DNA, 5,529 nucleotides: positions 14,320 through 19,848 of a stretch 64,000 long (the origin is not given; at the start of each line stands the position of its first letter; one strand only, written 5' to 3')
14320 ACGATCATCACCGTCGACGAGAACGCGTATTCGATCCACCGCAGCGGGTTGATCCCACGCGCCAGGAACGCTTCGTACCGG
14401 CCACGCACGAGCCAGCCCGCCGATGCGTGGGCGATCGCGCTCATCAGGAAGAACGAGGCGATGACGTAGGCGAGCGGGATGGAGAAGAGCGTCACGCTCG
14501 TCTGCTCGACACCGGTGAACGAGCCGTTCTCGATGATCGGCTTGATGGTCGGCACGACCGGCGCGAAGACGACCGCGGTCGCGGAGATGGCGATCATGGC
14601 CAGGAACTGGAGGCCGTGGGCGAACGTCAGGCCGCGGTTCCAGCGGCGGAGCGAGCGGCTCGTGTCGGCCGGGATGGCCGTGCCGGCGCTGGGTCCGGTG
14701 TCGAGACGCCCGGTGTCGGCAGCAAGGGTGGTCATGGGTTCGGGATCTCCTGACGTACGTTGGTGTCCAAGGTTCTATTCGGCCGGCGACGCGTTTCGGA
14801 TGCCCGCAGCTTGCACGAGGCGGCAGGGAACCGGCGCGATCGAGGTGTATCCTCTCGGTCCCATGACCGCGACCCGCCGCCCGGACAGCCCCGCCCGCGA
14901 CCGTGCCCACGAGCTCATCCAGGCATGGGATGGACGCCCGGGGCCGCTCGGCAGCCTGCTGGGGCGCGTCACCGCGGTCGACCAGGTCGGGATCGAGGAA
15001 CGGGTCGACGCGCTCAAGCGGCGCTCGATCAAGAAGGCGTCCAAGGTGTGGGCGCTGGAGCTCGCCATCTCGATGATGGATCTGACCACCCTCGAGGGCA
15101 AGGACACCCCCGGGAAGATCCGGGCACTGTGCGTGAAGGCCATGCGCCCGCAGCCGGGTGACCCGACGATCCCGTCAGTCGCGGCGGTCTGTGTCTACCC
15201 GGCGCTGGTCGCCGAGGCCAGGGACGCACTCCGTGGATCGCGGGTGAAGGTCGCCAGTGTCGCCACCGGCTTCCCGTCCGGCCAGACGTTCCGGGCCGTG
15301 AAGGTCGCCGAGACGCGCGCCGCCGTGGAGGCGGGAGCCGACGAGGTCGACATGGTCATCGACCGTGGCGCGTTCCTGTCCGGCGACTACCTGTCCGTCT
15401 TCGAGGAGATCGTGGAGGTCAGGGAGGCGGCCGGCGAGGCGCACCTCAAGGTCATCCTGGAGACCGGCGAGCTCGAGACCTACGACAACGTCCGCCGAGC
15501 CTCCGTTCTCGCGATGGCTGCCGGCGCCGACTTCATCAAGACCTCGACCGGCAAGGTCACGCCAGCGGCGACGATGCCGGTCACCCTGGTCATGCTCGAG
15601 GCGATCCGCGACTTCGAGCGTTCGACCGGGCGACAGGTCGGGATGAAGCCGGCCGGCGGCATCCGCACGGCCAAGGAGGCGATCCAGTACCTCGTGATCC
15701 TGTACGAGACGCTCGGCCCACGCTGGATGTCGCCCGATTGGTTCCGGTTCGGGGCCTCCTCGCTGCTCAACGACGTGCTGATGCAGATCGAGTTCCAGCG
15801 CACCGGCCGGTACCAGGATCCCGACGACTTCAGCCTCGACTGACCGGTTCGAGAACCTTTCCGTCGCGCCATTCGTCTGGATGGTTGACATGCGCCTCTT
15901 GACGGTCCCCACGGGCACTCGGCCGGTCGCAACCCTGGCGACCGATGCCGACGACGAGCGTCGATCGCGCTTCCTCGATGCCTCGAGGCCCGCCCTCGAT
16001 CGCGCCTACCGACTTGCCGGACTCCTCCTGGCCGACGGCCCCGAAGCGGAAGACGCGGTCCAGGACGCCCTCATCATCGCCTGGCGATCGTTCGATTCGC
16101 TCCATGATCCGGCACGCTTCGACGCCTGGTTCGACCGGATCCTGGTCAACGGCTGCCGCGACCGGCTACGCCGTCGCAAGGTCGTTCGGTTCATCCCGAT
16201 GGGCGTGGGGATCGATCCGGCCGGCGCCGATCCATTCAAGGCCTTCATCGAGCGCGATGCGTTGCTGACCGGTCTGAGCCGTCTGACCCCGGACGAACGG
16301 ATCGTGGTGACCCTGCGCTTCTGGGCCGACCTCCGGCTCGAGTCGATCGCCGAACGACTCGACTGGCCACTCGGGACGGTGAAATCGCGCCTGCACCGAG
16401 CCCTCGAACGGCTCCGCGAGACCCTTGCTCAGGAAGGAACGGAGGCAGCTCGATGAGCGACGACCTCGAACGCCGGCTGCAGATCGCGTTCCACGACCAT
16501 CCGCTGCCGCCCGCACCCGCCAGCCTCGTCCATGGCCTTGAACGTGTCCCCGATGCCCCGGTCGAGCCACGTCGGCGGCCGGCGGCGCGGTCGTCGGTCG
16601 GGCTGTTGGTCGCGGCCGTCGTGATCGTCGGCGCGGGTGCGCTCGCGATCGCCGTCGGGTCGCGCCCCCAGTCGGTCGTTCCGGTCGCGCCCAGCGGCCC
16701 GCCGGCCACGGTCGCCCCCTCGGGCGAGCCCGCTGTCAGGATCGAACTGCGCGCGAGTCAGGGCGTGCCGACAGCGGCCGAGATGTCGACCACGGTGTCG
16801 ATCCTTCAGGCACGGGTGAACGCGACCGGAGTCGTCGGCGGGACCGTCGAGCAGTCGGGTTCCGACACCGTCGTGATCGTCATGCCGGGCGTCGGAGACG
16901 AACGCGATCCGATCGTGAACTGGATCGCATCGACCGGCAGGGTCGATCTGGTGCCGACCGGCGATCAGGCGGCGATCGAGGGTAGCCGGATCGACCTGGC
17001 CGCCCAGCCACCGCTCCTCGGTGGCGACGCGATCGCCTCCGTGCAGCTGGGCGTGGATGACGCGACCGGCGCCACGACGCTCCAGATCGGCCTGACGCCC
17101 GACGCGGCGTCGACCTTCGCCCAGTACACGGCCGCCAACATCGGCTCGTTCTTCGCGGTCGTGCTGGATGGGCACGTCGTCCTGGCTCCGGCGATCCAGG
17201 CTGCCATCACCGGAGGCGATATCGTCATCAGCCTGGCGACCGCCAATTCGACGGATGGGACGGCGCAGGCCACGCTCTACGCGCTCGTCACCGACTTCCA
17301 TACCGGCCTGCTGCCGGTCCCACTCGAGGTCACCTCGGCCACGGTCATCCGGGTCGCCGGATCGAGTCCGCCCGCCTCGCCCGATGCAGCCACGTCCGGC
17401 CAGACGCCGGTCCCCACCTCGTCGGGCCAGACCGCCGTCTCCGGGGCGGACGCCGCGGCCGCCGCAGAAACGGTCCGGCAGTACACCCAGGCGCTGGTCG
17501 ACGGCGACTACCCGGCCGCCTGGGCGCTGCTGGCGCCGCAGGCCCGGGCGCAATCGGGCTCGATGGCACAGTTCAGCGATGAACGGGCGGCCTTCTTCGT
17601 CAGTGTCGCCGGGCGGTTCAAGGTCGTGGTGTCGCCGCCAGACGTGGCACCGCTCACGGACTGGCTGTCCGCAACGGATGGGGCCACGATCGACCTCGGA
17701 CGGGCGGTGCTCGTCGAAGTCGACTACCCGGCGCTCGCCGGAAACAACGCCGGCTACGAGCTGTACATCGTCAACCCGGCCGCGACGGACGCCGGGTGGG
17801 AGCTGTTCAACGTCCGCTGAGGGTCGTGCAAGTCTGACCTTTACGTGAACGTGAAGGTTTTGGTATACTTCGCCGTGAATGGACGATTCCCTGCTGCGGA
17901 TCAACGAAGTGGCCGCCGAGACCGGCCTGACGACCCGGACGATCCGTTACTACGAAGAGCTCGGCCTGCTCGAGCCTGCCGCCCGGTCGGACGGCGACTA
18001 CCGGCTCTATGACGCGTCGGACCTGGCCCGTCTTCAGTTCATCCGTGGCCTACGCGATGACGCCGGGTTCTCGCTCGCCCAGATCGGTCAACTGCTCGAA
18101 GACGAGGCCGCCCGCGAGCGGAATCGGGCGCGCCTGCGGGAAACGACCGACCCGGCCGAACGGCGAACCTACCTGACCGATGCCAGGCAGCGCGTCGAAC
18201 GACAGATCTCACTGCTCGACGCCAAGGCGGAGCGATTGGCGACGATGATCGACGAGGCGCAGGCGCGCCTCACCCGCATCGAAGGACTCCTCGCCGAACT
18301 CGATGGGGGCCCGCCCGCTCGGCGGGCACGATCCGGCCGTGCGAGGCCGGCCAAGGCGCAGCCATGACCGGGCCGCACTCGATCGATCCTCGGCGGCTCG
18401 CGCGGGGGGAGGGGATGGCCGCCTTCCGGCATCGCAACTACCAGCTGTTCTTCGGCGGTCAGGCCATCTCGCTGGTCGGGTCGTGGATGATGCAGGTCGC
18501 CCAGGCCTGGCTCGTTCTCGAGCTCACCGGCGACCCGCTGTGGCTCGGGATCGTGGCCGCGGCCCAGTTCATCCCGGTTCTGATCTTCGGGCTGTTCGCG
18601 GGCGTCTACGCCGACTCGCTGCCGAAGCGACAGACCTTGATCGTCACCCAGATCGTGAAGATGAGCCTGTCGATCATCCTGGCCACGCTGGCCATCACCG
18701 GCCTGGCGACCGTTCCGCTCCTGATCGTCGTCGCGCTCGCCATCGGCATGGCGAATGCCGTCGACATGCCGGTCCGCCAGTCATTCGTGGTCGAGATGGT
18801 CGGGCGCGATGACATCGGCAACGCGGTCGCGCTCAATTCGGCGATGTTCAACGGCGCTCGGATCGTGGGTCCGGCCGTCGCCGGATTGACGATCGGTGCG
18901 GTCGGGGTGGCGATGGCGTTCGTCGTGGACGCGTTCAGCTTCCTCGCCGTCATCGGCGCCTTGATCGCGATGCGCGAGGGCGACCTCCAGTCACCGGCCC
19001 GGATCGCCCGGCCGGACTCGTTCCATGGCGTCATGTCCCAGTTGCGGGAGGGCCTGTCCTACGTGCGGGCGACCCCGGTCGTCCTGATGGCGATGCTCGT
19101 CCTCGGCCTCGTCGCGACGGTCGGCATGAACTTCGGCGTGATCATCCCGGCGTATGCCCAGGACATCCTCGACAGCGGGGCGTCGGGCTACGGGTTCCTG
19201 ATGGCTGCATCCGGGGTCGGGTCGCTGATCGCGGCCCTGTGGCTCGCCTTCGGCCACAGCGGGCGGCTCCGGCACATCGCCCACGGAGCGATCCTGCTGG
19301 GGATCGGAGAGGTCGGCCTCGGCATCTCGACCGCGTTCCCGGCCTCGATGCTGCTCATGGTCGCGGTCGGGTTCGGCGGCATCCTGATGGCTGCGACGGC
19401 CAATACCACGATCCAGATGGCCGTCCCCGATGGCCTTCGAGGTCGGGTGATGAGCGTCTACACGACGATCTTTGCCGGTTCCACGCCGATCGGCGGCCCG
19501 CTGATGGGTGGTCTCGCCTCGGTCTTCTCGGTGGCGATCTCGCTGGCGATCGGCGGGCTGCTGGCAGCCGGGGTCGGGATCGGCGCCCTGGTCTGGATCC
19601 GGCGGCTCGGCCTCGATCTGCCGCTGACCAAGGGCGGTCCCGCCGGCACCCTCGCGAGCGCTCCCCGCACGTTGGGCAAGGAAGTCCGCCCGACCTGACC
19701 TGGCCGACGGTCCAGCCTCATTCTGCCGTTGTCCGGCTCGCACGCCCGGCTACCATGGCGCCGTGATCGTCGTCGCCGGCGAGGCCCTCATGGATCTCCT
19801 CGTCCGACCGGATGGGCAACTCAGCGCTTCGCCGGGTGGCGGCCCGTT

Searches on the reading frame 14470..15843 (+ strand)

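Call 60: search_protein_families(library=pfam, proteins=[window:14470-15843:+], max_evalue=0.00001)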
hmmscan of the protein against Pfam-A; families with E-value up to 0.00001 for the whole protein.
window:14470-15843:+ (457 aa): 1 family
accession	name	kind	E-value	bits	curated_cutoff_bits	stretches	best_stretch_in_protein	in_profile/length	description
PF01791.15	DeoC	-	7.5e-21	75.2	23.8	1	199-405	2-212/229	DeoC/LacD family aldolase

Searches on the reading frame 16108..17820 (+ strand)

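Call 87: search_protein_families(library=pfam, proteins=[window:16108-17820:+], max_evalue=0.00001)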
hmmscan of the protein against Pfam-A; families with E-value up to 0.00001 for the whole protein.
window:16108-17820:+ (570 aa): 2 families
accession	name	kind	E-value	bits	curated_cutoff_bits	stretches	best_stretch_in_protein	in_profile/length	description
PF22599.2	SecDF_P1_head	-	1.1e-14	54.7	27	1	300-376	17-93/114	SecDF, P1 head subdomain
PF21760.3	SecD_1st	-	3.7e-07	29.9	27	1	226-278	1-52/60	Protein translocase subunit SecDF, P1 domain, N-terminal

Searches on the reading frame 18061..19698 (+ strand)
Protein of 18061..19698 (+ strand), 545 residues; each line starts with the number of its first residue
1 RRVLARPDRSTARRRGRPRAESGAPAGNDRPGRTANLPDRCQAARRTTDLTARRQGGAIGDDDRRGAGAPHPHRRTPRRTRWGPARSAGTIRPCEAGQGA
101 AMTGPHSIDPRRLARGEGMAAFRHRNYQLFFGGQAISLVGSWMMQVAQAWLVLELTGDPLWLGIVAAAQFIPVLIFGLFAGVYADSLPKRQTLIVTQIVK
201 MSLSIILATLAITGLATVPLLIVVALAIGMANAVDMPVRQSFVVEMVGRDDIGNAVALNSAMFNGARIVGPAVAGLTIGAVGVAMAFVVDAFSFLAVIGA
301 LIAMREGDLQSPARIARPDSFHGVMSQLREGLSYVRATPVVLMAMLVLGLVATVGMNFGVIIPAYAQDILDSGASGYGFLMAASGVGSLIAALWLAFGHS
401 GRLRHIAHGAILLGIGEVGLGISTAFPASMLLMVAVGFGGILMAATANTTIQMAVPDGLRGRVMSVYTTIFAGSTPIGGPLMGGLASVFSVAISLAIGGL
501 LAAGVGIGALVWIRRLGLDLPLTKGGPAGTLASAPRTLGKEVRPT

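Call 61: search_protein_families(library=pfam, proteins=[window:18061-19698:+], max_evalue=0.00001)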
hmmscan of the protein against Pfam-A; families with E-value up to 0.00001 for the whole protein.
window:18061-19698:+ (545 aa): 2 families
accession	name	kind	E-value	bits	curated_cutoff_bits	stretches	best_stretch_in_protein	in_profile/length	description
PF05977.19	MFS_3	-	2.1e-58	198.5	27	1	119-505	4-387/524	Transmembrane secretion effector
PF07690.21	MFS_1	-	2.1e-30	106.3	33.4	1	131-478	2-346/347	Major Facilitator Superfamily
